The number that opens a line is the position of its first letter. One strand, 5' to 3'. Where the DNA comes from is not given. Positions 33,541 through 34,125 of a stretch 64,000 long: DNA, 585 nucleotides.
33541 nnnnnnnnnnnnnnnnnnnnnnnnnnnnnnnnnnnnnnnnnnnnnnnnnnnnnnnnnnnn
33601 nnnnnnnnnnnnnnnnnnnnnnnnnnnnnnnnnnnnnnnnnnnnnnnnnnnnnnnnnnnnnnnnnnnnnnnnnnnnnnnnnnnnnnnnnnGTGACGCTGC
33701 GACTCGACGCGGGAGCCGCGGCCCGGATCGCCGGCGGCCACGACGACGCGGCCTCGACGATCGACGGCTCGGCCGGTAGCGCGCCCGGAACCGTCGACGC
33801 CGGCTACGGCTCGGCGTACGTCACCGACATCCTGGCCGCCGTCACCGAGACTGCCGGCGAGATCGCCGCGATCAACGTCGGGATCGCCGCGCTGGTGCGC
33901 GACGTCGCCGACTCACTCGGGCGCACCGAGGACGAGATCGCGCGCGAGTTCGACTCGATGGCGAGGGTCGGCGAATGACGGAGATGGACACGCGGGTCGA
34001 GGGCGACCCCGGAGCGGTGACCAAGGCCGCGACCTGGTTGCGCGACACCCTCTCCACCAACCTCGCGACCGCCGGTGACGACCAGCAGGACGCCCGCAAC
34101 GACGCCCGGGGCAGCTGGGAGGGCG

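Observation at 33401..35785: Translationally coupled four-gene module that looks like an orphan T7SS-type membrane toxin / immunity cassette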

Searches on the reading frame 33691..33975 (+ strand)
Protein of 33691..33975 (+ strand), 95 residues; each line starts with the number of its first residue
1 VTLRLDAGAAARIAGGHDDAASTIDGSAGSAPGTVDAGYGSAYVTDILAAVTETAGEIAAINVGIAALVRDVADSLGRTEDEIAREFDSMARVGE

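Call 3: search_protein_families(library=pfam, proteins=[window:33691-33975:+], max_evalue=1)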
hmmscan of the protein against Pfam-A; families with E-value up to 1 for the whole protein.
window:33691-33975:+ (95 aa): 0 families

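Call 4: search_protein_families(library=ncbifam, proteins=[window:33691-33975:+], max_evalue=1)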
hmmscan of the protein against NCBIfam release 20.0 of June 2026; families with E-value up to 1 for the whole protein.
window:33691-33975:+ (95 aa): 0 families

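Call 60: search_solved_structures(query=A4, max_evalue=10, show_alignments=2)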
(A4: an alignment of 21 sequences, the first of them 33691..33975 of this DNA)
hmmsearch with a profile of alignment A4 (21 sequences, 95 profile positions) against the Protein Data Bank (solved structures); distinct sequences matched with E-value up to 10: 14.
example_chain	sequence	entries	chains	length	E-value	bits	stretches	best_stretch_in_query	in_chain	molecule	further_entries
2yo2_A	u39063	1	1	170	0.086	16.2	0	43-77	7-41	GENERAL CONTROL PROTEIN GCN4, PUTATIVE INNER MEMBRANE PROTEIN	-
2yny_A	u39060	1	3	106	0.15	15.4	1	43-77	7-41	GENERAL CONTROL PROTEIN GCN4, PUTATIVE INNER MEMBRANE PROTEIN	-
2wpr_A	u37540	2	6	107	0.15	15.4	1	43-86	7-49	TRIMERIC AUTOTRANSPORTER ADHESIN FRAGMENT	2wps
2vs0_A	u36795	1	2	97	0.18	15.1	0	38-60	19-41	VIRULENCE FACTOR ESXA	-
2vrz_A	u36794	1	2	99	0.19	15.1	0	38-60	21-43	VIRULENCE FACTOR ESXA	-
4w91_A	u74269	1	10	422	0.48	13.8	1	35-85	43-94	Aminotransferase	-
3fav_B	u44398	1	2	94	0.66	13.3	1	8-87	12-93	6 kDa early secretory antigenic target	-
1wa8_B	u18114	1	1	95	0.71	13.2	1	8-87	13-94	6 KDA EARLY SECRETORY ANTIGENIC TARGET (ESAT-6)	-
8qaf_A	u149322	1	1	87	1.3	12.4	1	37-93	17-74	sc-apCC-8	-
9upn_A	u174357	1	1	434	1.9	11.9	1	15-87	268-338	MW opsin,Soluble cytochrome b562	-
2ifo_A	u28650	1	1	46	1.9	11.9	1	38-69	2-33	INOVIRUS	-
9upm_A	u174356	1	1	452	2.1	11.7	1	15-87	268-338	LW opsin,Soluble cytochrome b562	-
4hkm_A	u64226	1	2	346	2.6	11.4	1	28-78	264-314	Anthranilate phosphoribosyltransferase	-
8ga7_A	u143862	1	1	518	6.8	10.1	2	2-75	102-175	THR5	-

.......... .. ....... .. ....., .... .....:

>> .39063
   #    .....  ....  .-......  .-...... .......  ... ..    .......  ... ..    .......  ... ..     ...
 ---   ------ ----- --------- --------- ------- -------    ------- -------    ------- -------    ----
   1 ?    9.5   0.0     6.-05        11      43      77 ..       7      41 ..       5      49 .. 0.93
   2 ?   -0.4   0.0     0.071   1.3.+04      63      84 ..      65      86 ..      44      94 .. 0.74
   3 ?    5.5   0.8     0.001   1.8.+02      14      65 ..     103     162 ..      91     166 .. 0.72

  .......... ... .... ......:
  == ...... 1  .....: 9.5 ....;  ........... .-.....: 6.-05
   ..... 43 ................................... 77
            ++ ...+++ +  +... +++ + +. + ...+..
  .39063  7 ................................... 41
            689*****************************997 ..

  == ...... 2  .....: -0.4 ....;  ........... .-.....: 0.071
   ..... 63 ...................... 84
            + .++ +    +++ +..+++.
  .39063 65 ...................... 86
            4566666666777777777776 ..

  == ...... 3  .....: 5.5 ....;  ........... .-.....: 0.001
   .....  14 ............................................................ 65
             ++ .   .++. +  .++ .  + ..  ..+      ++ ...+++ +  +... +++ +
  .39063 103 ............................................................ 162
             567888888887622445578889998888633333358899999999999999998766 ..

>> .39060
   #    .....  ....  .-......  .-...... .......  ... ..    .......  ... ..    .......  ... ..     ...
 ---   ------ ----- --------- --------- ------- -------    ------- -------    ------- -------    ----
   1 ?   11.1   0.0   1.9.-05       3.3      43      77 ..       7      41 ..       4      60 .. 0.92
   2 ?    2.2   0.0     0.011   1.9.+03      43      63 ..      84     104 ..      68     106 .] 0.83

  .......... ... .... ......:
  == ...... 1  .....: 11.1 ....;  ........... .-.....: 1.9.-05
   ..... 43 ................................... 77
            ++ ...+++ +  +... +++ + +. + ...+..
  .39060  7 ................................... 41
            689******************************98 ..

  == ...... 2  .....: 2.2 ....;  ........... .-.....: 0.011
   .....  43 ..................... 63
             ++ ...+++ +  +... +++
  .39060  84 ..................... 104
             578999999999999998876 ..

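Call 62: search_protein_families(library=pfam, alignment_id=A4, max_evalue=1)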
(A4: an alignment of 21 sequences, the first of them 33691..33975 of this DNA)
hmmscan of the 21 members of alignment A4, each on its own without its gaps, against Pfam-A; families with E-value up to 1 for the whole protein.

A. member 1, window:33691-33975:+ (95 aa): 0 families

B. families by the number of members that match (of 21 scanned): 13 families
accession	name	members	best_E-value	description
PF10824.14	T7SS_ESX_EspC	11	0.0046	Excreted virulence factor EspC, type VII ESX diderm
PF04389.22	Peptidase_M28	2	0.18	Peptidase family M28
PF13404.12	HTH_AsnC-type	1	0.0092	AsnC-type helix-turn-helix domain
PF13514.12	AAA_27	1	0.02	AAA domain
PF22451.2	NirdL-like_HTH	1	0.034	Siroheme decarboxylase NirDL-like HTH domain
PF04513.17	Baculo_PEP_C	1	0.061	Baculovirus polyhedron envelope protein, PEP, C terminus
PF00440.29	TetR_N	1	0.088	Bacterial regulatory proteins, tetR family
PF24979.1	Death_EDAR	1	0.15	EDAR death domain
PF13625.11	Helicase_C_3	1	0.18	Helicase conserved C-terminal domain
PF13542.12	HTH_Tnp_ISL3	1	0.19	Helix-turn-helix domain of transposase family ISL3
PF09209.16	CecR_C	1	0.22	HTH-type transcriptional dual regulator CecR, C-terminal domain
PF16940.10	Tic110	1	0.36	Chloroplast envelope transporter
PF06686.16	SpoIIIAC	1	0.66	Stage III sporulation protein AC/AD protein family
